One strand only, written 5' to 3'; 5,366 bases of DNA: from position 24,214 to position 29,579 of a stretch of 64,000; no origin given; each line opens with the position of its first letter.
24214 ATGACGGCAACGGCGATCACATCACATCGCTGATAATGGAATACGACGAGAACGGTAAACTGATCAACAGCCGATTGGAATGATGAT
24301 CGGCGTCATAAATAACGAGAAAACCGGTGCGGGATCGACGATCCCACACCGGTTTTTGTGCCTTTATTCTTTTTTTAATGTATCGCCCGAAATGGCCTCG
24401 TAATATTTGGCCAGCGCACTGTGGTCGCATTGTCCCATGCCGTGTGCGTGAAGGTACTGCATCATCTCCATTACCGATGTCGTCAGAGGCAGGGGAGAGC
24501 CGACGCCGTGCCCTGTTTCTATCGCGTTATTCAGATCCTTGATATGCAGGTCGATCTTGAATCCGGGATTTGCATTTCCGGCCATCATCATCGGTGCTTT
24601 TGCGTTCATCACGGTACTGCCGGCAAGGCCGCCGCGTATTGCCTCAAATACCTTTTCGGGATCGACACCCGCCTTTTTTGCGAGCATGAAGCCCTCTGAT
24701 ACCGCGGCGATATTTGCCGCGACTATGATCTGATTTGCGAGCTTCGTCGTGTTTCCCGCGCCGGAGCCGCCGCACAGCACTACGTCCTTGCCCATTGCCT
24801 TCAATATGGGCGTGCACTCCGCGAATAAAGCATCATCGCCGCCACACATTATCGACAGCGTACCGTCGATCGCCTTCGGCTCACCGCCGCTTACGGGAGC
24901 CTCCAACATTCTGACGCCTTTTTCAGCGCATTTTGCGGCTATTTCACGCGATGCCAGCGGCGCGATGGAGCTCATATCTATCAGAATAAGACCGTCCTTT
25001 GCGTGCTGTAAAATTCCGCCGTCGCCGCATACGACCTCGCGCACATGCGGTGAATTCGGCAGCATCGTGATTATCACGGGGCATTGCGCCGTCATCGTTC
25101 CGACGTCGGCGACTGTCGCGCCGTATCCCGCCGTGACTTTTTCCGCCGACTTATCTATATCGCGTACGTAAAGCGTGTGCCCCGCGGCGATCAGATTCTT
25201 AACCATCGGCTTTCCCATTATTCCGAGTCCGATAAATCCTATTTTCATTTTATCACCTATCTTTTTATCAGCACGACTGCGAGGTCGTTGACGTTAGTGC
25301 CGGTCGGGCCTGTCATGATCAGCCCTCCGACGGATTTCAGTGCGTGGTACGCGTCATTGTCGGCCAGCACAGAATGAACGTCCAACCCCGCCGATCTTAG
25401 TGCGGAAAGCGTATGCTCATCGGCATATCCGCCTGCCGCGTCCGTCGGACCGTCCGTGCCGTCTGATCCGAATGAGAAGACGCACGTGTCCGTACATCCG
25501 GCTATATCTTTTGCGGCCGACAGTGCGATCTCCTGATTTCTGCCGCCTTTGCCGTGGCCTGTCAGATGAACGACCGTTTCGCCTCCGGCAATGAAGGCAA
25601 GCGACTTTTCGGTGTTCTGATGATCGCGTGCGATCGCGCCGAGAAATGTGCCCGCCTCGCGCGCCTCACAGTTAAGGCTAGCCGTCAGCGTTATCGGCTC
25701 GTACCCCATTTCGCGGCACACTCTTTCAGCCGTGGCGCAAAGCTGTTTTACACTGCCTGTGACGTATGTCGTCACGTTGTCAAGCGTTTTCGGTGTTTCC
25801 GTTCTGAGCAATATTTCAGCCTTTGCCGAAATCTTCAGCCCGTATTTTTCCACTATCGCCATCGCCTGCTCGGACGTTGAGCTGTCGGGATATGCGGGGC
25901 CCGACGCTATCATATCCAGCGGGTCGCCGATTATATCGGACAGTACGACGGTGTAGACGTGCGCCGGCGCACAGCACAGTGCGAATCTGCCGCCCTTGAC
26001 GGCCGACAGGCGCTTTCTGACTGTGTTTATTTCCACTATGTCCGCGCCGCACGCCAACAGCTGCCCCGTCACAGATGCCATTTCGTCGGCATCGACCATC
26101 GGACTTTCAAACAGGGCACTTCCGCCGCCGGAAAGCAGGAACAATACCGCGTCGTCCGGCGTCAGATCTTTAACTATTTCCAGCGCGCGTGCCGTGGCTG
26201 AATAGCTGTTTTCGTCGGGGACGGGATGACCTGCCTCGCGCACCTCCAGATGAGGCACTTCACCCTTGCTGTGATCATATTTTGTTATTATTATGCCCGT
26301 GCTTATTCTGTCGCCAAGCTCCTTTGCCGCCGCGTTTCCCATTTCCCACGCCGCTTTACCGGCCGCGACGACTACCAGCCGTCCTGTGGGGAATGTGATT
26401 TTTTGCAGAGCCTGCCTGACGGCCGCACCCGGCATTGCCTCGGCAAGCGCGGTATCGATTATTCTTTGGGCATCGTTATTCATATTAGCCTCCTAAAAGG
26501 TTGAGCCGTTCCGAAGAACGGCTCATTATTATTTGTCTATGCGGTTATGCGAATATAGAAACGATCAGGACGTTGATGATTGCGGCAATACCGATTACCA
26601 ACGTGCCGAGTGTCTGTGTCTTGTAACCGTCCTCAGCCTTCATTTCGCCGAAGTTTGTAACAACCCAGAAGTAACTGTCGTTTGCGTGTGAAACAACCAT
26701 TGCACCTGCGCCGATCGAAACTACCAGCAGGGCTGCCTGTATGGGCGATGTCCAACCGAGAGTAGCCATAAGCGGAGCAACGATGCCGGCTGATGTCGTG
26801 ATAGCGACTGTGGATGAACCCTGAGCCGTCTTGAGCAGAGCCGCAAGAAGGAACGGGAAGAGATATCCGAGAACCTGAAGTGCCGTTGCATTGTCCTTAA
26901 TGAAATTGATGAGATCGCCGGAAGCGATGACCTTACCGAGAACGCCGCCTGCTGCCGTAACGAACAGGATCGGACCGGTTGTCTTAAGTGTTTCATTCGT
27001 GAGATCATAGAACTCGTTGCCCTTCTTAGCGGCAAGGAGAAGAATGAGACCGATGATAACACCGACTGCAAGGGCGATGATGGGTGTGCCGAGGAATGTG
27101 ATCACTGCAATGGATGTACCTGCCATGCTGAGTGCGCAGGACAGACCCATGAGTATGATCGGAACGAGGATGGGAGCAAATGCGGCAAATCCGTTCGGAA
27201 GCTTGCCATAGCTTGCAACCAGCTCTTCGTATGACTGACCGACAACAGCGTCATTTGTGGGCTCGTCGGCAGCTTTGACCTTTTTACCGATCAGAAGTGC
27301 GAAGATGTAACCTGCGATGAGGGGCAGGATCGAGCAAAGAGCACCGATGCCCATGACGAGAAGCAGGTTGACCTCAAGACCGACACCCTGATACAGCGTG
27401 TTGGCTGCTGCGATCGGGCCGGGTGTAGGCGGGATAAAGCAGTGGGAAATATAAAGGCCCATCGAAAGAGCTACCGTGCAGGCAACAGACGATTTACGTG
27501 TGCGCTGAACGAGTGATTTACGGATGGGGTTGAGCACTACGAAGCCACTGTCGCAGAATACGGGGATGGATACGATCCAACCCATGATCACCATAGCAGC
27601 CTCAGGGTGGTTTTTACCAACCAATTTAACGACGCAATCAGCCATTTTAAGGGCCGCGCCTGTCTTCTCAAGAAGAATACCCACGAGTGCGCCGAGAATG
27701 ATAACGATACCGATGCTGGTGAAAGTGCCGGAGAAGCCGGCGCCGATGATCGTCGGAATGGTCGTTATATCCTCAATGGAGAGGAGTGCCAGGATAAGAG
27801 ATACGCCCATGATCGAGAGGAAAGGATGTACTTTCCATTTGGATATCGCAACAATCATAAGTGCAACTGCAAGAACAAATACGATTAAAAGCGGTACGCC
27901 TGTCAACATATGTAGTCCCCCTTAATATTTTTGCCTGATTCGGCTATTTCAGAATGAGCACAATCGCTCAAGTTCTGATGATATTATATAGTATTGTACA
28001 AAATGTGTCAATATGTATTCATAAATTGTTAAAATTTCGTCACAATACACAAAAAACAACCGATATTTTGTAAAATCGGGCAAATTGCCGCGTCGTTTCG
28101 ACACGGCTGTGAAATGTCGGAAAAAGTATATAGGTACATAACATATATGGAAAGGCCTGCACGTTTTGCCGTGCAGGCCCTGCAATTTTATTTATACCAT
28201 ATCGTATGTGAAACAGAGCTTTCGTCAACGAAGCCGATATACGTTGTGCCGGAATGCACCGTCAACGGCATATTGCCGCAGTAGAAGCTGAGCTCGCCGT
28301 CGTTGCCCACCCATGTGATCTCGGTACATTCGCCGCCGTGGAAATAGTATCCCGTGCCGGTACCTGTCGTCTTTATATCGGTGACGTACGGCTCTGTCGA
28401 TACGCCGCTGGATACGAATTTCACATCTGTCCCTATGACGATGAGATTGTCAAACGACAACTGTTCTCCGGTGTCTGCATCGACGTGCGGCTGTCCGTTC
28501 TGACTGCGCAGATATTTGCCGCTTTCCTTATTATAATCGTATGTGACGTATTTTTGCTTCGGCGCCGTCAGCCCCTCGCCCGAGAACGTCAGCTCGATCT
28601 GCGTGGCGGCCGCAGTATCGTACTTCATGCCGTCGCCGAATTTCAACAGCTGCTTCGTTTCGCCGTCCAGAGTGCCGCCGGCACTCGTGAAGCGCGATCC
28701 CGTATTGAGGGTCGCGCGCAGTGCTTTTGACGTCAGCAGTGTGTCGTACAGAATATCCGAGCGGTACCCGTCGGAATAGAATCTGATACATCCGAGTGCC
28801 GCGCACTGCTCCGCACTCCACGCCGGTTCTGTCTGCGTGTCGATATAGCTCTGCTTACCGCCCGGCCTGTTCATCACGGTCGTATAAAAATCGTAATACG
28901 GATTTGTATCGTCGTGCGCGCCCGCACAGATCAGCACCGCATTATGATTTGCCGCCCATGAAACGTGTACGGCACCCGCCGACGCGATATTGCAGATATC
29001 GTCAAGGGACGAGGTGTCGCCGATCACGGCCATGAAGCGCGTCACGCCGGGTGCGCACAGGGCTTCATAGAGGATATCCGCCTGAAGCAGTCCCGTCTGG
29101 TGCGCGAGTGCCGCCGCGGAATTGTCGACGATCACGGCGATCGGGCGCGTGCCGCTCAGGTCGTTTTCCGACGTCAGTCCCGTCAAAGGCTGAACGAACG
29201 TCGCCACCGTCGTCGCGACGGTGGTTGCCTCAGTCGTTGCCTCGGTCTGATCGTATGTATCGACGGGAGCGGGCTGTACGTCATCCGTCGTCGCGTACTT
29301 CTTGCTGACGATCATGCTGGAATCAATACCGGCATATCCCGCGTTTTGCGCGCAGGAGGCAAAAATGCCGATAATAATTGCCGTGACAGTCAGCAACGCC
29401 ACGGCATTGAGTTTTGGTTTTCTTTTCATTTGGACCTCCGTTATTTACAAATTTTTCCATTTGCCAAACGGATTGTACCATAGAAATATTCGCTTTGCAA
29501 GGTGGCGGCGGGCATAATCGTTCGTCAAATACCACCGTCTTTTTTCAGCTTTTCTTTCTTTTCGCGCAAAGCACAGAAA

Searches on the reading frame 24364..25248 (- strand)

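Call 57: search_protein_families(library=pfam, proteins=[window:24364-25248:-], max_evalue=0.00001)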
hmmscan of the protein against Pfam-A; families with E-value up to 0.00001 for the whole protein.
window:24364-25248:- (294 aa): 4 families
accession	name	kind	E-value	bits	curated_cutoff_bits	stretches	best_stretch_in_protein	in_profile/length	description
PF03446.21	NAD_binding_2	-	1.3e-48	165.4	21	1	2-159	1-159/161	NAD binding domain of 6-phosphogluconate dehydrogenase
PF14833.11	NAD_binding_11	-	1.1e-40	139.1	30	1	163-283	1-122/122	NAD-binding of NADP-dependent 3-hydroxyisobutyrate dehydrogenase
PF03807.23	F420_oxidored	-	8e-06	26.8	21.6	0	2-92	1-91/94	NADP oxidoreductase coenzyme F420-dependent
PF02826.25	2-Hacid_dh_C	-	9.5e-06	25.5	25.1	0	2-93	38-127/178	D-isomer specific 2-hydroxyacid dehydrogenase, NAD binding domain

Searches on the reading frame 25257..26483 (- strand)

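Call 57: search_protein_families(library=pfam, proteins=[window:25257-26483:-], max_evalue=0.00001)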
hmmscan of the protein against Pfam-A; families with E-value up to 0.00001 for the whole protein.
window:25257-26483:- (408 aa): 2 families
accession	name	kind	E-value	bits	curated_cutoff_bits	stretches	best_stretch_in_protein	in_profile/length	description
PF13660.11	DUF4147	-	2.4e-77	260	23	1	5-223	2-230/234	Domain of unknown function (DUF4147)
PF05161.18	MOFRL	-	1.6e-37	128.4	28.3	1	296-400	2-106/106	MOFRL family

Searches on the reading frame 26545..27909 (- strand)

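Call 57: search_protein_families(library=pfam, proteins=[window:26545-27909:-], max_evalue=0.00001)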
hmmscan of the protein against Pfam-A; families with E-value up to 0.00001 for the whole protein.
window:26545-27909:- (454 aa): 1 family
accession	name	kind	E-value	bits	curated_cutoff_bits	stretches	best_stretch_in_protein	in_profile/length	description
PF02447.22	GntP_permease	-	1.7e-79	268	22.5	1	8-452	3-439/440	GntP family permease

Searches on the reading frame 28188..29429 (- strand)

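Call 57: search_protein_families(library=pfam, proteins=[window:28188-29429:-], max_evalue=0.00001)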
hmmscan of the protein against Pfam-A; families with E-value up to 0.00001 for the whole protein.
window:28188-29429:- (413 aa): 2 families
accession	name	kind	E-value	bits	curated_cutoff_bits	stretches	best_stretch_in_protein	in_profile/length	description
PF17479.7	DUF3048_C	-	6.8e-24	84.9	25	1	290-398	6-114/114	Protein of unknown function (DUF3048) C-terminal domain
PF11258.13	DUF3048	-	3.4e-21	76.4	25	1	82-181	1-100/148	Protein of unknown function (DUF3048) N-terminal domain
